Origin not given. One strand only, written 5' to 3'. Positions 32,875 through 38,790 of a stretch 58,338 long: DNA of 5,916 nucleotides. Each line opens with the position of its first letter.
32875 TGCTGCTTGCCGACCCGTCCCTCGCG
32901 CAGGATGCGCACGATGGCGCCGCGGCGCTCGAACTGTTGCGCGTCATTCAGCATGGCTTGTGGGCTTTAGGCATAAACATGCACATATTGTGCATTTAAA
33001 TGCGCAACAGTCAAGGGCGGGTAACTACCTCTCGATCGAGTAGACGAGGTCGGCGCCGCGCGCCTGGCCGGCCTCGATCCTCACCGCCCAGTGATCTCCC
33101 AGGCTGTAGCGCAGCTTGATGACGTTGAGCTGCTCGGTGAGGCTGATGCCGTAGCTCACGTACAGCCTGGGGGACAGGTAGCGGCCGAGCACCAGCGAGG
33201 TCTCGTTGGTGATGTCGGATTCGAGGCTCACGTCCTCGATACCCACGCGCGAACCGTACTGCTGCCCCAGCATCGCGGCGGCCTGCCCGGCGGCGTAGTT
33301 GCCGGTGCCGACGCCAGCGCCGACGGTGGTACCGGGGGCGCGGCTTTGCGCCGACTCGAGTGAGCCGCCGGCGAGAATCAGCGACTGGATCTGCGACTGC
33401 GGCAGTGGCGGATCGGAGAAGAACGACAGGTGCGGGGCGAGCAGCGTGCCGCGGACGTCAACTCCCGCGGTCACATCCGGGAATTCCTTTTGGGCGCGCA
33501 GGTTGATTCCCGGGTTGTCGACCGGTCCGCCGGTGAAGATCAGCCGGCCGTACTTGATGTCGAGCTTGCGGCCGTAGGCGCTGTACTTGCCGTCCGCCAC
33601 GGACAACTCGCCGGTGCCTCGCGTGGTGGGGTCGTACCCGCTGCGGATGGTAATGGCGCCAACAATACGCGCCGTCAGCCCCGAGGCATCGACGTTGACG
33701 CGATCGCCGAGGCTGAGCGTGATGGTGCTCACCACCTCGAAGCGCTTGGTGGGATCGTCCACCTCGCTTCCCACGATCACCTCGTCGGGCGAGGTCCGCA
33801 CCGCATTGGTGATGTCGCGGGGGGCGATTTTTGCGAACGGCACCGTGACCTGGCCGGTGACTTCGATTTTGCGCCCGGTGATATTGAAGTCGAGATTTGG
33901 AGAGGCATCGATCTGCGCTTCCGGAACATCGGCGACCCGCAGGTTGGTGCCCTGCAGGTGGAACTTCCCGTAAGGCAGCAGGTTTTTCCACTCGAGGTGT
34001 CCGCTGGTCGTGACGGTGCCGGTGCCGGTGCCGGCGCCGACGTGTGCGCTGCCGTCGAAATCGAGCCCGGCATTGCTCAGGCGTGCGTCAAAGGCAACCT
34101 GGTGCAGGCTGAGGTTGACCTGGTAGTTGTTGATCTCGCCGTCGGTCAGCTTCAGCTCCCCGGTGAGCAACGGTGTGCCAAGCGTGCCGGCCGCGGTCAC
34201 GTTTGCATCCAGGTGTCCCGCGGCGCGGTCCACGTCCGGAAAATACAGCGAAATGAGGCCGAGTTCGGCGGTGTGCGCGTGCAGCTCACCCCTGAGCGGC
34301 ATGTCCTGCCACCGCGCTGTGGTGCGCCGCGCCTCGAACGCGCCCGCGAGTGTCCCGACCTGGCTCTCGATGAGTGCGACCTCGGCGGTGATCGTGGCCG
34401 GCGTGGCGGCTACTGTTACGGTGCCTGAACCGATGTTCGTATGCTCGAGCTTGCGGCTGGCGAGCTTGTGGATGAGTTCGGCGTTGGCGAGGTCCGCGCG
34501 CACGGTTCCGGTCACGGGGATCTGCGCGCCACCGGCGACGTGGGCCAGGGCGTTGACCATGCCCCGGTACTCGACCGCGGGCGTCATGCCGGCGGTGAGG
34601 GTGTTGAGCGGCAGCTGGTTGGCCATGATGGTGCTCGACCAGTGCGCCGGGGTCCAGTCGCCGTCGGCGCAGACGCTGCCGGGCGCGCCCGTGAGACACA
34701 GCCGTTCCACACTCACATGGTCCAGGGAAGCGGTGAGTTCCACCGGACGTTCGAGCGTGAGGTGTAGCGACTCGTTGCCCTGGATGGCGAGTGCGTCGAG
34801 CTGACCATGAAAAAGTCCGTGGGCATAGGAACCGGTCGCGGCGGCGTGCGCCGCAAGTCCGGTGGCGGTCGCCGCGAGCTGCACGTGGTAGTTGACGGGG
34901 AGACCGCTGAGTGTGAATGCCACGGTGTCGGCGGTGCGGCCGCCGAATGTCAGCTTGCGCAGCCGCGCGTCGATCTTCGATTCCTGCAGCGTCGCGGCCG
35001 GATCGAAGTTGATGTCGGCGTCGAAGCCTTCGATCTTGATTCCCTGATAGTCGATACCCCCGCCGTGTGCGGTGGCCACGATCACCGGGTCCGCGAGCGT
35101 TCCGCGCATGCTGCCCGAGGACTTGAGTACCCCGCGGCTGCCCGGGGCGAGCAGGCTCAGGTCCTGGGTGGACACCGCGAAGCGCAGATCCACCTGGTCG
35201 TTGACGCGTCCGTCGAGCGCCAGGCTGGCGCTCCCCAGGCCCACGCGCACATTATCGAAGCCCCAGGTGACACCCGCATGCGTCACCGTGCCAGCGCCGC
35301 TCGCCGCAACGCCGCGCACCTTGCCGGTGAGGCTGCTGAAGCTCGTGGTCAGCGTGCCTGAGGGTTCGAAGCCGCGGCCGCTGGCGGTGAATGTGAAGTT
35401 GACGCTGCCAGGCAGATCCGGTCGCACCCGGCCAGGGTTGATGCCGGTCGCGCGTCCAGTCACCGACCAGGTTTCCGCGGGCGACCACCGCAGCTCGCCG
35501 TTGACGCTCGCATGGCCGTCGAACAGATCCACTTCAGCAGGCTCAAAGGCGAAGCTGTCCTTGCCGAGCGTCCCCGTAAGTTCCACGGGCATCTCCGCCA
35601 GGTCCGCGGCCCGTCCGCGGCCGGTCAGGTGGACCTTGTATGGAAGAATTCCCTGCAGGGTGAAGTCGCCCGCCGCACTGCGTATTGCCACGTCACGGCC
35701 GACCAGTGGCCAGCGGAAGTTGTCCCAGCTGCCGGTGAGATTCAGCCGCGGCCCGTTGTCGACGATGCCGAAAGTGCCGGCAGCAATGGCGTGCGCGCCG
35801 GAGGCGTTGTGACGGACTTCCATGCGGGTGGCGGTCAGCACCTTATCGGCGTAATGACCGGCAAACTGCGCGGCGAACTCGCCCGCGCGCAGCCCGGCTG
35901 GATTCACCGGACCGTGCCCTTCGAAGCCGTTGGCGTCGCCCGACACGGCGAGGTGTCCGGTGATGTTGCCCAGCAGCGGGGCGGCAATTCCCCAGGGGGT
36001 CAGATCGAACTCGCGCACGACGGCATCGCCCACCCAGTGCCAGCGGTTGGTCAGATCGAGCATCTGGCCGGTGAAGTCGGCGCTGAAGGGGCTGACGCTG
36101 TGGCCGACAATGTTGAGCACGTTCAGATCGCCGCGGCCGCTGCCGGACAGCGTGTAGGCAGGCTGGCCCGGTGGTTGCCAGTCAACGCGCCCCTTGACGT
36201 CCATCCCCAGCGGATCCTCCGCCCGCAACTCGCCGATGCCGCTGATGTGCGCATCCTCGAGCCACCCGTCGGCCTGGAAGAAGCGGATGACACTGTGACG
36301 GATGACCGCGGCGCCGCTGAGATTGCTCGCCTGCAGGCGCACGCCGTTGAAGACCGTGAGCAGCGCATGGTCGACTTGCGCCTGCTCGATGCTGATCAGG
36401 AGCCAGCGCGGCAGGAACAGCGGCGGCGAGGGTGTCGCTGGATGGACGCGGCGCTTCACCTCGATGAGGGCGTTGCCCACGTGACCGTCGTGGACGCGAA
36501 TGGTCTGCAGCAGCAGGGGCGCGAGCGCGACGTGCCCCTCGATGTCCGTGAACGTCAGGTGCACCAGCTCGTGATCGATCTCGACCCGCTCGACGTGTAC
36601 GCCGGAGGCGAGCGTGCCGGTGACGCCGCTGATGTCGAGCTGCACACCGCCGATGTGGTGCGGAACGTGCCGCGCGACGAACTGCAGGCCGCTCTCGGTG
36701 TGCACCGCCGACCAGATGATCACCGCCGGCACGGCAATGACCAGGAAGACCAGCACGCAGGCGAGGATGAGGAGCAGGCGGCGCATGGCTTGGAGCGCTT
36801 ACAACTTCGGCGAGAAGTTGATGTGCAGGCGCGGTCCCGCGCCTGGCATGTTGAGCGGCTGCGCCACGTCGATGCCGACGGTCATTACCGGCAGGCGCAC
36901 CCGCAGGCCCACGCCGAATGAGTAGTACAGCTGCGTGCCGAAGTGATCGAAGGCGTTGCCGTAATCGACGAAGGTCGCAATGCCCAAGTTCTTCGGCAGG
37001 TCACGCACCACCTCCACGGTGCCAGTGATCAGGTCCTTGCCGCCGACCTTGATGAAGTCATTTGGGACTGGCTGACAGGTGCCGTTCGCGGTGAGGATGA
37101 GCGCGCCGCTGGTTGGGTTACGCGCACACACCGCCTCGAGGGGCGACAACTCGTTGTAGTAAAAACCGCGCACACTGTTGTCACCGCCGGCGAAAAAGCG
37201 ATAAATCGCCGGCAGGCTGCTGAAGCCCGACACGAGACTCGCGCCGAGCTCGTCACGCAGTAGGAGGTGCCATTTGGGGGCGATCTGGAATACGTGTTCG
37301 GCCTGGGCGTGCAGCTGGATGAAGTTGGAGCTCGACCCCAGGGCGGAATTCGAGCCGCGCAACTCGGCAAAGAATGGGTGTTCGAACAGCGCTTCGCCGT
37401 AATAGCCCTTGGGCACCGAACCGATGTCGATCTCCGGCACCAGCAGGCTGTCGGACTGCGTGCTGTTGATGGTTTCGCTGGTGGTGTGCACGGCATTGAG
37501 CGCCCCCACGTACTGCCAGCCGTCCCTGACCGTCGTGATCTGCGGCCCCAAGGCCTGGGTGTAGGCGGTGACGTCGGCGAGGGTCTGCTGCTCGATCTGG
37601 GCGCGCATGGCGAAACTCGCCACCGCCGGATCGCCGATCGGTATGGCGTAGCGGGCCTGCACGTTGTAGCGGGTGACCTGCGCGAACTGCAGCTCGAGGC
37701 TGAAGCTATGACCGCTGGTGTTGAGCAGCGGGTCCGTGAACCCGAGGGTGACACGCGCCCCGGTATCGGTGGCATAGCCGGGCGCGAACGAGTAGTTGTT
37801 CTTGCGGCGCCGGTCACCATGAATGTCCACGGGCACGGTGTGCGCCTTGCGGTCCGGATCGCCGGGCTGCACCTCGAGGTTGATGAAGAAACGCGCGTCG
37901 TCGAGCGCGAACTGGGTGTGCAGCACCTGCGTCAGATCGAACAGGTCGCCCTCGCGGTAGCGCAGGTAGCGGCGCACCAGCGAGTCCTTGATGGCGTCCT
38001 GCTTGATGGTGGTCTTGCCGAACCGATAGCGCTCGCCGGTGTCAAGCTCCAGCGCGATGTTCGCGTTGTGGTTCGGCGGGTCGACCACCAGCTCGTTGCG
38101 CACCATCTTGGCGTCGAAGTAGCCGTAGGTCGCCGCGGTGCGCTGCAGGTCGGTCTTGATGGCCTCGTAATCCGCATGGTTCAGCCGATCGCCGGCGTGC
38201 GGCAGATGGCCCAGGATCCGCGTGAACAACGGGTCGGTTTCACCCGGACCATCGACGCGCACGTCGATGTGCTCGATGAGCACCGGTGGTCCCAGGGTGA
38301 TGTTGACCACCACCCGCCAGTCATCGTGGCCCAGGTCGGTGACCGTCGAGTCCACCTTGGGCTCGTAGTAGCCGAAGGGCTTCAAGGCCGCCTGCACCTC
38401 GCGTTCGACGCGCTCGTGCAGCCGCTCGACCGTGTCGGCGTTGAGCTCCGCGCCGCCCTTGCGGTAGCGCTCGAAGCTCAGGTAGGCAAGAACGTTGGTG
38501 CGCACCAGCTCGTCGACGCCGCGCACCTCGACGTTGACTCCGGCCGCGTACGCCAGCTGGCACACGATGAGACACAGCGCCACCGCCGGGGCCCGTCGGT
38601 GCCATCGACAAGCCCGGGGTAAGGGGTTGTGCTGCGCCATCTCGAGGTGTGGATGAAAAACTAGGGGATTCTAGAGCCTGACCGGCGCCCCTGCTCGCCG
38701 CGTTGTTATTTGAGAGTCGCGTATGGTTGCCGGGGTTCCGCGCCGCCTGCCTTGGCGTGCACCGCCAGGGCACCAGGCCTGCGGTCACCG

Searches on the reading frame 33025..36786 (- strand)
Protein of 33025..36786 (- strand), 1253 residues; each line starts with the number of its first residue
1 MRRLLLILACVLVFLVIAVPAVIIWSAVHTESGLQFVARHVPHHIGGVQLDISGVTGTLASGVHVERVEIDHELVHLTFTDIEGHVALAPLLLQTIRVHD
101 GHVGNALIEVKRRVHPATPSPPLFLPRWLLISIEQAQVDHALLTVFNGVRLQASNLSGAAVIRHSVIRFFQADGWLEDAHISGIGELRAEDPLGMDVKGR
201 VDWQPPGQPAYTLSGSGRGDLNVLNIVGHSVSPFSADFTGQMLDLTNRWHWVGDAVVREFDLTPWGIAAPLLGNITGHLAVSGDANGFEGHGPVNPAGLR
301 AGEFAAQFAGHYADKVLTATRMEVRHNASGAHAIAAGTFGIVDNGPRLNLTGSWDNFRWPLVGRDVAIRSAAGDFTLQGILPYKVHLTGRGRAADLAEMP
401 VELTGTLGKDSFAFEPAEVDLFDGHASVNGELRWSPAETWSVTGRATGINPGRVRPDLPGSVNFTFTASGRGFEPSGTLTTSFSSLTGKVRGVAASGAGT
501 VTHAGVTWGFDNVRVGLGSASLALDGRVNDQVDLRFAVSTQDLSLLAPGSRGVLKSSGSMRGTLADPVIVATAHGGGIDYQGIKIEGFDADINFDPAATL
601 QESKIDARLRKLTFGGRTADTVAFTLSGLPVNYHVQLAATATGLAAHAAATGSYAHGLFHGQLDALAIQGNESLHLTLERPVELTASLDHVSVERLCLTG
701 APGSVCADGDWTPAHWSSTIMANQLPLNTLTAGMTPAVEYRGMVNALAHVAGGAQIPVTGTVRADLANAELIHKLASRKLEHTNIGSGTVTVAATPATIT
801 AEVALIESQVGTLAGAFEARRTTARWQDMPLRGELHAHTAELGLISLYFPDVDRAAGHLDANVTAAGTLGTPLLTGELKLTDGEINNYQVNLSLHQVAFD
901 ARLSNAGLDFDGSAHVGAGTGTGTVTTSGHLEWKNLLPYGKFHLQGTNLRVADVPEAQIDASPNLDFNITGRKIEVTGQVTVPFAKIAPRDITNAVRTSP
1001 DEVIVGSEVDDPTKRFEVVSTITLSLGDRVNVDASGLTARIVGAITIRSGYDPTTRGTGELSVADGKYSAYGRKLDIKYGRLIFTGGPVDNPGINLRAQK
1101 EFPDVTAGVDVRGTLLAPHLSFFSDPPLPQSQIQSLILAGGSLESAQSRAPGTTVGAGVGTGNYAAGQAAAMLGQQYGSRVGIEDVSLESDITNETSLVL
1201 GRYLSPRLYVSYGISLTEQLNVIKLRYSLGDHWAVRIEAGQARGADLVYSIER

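Call 54: search_protein_families(library=pfam, proteins=[window:33025-36786:-], max_evalue=0.00001)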
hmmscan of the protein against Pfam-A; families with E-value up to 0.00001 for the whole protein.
window:33025-36786:- (1253 aa): 1 family
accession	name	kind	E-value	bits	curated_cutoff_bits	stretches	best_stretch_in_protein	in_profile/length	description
PF04357.19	TamB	-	4.9e-53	181.2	22.4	1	920-1252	8-380/381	TamB, inner membrane protein subunit of TAM complex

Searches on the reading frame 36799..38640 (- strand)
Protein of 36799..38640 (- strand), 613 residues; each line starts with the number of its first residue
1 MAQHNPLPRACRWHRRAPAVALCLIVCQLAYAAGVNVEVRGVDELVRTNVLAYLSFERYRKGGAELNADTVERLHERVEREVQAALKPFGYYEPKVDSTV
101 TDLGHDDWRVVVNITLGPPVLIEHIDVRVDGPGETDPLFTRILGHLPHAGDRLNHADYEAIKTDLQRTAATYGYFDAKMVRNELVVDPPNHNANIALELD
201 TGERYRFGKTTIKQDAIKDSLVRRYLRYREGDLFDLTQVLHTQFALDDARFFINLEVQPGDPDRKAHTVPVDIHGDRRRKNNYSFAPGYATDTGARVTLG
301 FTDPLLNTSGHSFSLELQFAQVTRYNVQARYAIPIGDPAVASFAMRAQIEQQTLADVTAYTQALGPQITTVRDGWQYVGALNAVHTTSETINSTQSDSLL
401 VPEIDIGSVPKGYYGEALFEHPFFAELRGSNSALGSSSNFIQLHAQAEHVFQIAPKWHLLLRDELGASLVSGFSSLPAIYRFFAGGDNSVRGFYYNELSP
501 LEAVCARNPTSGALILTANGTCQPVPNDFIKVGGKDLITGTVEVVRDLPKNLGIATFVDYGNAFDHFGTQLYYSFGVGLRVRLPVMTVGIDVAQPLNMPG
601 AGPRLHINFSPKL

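Call 54: search_protein_families(library=pfam, proteins=[window:36799-38640:-], max_evalue=0.00001)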
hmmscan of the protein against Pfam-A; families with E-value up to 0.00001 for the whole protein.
window:36799-38640:- (613 aa): 3 families
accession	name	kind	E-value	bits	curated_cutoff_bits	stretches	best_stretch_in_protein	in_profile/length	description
PF01103.29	Omp85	-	1.9e-21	77.4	24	1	293-609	18-319/325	Omp85 superfamily domain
PF17243.7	POTRA_TamA_1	-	8.9e-18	64.6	26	1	37-115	2-73/74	POTRA domain TamA domain 1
PF07244.20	POTRA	-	2.4e-10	41.4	21.3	0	205-273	1-74/79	Surface antigen variable number repeat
